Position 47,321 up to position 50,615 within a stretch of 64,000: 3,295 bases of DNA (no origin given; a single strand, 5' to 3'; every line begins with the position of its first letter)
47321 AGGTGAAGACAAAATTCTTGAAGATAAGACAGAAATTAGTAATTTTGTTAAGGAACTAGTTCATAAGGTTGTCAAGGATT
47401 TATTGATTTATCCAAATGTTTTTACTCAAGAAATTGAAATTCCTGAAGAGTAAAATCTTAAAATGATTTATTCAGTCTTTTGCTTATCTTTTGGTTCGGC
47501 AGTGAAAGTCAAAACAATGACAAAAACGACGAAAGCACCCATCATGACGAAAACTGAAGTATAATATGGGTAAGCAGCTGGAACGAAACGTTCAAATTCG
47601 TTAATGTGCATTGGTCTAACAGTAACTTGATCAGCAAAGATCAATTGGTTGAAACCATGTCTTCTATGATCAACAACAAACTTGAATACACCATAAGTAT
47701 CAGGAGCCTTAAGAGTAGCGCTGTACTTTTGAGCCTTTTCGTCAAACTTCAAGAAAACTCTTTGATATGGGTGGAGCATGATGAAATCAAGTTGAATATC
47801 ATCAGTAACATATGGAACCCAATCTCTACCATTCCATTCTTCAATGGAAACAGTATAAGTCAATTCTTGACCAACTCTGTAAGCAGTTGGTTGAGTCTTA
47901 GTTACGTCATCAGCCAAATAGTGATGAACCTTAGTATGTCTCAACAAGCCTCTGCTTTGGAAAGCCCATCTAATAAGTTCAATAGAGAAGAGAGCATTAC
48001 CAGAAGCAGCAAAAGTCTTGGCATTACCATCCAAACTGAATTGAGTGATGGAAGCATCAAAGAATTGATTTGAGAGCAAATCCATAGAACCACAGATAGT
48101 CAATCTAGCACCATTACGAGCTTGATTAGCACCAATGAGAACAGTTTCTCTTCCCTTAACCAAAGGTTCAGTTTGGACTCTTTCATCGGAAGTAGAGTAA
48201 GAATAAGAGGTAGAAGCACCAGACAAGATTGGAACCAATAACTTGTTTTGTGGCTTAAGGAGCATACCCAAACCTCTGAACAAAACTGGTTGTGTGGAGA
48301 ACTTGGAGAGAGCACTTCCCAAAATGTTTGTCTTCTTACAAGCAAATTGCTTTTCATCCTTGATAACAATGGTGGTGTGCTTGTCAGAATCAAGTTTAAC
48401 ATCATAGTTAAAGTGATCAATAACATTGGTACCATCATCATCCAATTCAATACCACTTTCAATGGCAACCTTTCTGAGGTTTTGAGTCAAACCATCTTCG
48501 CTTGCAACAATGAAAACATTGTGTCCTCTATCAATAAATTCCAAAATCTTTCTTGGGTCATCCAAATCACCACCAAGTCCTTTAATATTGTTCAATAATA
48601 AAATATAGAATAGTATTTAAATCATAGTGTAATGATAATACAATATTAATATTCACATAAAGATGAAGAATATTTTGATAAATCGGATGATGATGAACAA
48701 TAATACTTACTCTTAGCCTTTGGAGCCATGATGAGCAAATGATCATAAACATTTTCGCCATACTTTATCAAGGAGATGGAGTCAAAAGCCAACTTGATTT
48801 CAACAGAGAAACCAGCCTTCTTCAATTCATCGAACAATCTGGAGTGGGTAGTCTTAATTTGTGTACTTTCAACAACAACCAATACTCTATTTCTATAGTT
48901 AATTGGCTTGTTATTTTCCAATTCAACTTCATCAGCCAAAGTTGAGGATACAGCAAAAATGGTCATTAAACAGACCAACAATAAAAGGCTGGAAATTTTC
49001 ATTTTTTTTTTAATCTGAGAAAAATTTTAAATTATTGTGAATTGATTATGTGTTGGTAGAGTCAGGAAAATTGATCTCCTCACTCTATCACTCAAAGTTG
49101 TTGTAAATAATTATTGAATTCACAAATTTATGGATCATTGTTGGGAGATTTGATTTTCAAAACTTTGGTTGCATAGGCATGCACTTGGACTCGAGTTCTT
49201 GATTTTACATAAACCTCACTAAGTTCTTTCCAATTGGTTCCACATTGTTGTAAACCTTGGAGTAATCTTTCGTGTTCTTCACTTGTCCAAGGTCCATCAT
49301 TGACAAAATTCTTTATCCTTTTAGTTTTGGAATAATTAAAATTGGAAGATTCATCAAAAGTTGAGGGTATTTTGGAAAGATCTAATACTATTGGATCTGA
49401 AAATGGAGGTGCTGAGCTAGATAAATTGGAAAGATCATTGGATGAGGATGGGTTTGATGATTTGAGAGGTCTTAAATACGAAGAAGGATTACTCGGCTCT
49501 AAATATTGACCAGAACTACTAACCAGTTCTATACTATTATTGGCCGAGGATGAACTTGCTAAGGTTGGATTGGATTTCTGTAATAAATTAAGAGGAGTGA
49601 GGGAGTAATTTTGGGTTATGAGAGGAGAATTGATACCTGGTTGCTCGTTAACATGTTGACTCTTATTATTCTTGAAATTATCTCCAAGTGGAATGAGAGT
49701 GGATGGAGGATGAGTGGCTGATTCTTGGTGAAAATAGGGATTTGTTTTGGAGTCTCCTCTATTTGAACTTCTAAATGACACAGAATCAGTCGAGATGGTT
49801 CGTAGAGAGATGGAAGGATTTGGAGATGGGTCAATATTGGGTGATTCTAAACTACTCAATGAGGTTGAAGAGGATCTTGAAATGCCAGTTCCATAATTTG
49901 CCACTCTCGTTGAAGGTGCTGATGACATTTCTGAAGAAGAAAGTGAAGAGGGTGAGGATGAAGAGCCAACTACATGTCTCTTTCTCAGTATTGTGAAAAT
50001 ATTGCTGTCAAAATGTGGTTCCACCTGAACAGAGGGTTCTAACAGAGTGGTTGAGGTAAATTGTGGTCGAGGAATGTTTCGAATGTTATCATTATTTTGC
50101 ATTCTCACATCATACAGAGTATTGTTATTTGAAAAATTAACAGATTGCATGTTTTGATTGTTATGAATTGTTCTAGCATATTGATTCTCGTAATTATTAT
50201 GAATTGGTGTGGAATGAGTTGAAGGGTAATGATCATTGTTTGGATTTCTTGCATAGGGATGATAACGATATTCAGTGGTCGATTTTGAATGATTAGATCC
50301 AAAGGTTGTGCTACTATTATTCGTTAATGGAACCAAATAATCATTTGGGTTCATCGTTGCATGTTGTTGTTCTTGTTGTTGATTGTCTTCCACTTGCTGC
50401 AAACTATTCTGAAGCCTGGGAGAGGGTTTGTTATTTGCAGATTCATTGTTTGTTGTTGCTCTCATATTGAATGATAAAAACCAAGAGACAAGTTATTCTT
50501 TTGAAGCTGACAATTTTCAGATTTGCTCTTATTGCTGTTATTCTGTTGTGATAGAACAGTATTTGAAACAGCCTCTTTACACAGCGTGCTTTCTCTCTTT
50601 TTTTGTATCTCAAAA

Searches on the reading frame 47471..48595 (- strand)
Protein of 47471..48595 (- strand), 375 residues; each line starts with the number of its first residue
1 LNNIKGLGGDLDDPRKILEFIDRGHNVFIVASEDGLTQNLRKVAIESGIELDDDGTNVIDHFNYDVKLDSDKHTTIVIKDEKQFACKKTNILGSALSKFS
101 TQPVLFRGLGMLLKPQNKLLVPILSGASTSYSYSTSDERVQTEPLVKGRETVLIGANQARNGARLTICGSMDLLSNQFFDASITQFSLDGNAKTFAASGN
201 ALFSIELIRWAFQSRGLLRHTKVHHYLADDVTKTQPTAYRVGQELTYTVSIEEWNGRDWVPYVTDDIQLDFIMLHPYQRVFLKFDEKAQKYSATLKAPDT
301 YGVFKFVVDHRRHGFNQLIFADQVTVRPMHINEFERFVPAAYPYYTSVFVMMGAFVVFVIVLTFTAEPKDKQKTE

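Call 59: search_protein_families(library=pfam, proteins=[window:47471-48595:-], max_evalue=0.001)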
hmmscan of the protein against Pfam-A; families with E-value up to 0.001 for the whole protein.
window:47471-48595:- (375 aa): 2 families
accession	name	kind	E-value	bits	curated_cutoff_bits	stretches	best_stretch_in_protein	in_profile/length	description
PF03345.20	OST48_N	-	5.6e-50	170.4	36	1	4-211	59-246/246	OST48, N-terminal domain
PF23358.1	OST48_MD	-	4.1e-46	157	27.9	1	233-363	7-142/145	OST48 middle domain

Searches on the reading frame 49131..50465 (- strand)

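Call 59: search_protein_families(library=pfam, proteins=[window:49131-50465:-], max_evalue=0.001)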
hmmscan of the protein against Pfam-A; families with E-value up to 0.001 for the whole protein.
window:49131-50465:- (445 aa): 2 families
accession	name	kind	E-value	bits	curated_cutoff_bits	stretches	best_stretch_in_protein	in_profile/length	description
PF00249.37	Myb_DNA-binding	-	1.7e-09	38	24.4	1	391-435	2-45/46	Myb-like DNA-binding domain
PF13921.12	Myb_DNA-bind_6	-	9.4e-06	26.2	22.9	1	393-428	1-35/60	Myb-like DNA-binding domain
